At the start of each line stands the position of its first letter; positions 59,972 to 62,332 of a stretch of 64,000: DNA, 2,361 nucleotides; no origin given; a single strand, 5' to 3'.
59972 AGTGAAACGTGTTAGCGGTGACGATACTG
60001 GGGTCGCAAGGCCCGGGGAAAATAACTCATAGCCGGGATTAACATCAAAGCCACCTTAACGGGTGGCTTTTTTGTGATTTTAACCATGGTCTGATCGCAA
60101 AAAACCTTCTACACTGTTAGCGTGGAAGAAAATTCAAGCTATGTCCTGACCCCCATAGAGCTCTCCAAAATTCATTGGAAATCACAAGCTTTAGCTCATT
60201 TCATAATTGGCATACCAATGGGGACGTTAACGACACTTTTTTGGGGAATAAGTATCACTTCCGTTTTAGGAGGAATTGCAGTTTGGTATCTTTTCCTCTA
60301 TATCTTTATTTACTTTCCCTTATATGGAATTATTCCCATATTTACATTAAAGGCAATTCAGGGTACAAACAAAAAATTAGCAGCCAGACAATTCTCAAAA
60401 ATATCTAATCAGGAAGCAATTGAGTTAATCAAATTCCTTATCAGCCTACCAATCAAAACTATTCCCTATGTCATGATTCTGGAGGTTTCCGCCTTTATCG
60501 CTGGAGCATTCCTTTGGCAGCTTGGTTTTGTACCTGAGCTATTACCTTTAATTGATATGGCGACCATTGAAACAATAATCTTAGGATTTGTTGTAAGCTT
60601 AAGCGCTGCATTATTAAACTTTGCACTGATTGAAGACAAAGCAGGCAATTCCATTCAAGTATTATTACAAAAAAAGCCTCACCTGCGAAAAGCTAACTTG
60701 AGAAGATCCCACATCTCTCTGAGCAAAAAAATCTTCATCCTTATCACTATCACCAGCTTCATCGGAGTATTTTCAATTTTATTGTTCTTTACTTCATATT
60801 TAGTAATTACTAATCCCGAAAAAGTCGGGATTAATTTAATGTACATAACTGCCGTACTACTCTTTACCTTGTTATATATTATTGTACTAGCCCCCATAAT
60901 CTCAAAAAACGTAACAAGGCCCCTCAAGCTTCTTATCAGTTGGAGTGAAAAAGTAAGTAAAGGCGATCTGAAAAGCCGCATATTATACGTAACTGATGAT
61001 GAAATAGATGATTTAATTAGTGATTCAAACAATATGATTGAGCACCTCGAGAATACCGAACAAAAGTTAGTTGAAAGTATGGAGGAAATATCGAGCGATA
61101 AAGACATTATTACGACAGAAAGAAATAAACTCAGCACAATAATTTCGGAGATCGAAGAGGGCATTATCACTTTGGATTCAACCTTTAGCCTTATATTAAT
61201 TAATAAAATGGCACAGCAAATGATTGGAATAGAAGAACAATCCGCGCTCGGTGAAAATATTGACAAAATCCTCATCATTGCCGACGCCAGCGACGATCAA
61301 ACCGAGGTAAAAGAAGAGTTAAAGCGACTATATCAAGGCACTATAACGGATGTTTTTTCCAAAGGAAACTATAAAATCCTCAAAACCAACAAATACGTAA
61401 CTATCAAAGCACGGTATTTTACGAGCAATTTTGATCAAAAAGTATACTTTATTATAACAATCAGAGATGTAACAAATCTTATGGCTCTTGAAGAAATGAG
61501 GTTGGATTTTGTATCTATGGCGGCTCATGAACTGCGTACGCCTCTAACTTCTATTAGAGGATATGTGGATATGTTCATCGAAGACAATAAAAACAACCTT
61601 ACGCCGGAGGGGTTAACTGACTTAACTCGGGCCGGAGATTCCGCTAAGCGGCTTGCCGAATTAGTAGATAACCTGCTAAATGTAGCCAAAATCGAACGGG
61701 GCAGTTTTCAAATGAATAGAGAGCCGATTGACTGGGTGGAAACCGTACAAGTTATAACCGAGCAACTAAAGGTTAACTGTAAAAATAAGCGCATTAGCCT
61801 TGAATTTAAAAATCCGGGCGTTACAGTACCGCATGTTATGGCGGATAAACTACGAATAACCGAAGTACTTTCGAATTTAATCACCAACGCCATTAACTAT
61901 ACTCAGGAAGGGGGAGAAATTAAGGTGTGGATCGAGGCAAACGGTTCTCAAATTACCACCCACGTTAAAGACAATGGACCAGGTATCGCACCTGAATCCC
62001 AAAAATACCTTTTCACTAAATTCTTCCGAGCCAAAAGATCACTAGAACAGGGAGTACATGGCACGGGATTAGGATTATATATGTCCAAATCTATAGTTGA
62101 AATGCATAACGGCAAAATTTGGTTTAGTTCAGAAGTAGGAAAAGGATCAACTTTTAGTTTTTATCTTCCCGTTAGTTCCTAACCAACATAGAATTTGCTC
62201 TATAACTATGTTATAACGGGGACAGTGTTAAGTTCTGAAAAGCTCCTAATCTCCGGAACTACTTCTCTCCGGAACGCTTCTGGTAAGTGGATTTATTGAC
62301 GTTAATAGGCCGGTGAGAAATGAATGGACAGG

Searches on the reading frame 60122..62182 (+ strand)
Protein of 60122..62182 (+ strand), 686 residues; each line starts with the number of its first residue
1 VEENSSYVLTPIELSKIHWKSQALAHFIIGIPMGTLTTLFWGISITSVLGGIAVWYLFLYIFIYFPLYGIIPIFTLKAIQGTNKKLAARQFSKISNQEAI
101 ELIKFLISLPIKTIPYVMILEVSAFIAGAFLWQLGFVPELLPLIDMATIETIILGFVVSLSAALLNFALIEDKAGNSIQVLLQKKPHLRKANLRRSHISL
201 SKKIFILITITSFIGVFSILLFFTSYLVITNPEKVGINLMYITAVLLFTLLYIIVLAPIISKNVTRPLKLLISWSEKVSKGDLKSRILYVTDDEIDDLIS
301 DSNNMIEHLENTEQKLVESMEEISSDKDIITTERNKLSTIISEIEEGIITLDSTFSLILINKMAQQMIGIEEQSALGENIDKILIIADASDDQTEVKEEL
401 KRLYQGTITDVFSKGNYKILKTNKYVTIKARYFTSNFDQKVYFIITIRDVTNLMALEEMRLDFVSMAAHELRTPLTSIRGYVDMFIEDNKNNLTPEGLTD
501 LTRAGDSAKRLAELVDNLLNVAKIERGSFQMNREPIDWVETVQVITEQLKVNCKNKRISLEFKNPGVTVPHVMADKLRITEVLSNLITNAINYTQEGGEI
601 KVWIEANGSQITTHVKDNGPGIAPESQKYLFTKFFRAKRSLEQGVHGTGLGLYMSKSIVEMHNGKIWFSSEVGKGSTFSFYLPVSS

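Call 27: search_protein_families(library=pfam, proteins=[window:60122-62182:+], max_evalue=0.01)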
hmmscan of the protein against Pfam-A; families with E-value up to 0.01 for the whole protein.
window:60122-62182:+ (686 aa): 8 families
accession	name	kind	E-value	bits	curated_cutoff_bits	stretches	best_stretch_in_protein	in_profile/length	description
PF02518.31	HATPase_c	-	6.7e-31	107.4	26.4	1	575-684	2-109/111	Histidine kinase-, DNA gyrase B-, and HSP90-like ATPase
PF00512.31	HisKA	-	8.5e-16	58.2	26.9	1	460-527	2-66/66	His Kinase A (phospho-acceptor) domain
PF00672.30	HAMP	-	4.3e-07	30.6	25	1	260-310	2-52/53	HAMP domain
PF13426.13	PAS_9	-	1.5e-05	25.6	27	1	346-451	2-102/103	PAS domain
PF13581.12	HATPase_c_2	-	0.00034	21.1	27.4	1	580-660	37-110/127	Histidine kinase-like ATPase domain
PF00989.32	PAS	-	0.0029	18.1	22.6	1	337-450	3-113/113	PAS fold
PF13188.13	PAS_8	-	0.0029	17.9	21.8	1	336-399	2-60/65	PAS domain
PF14313.11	Soyouz_module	-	0.0085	16.3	22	0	291-319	5-33/58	N-terminal region of Paramyxovirinae phosphoprotein (P)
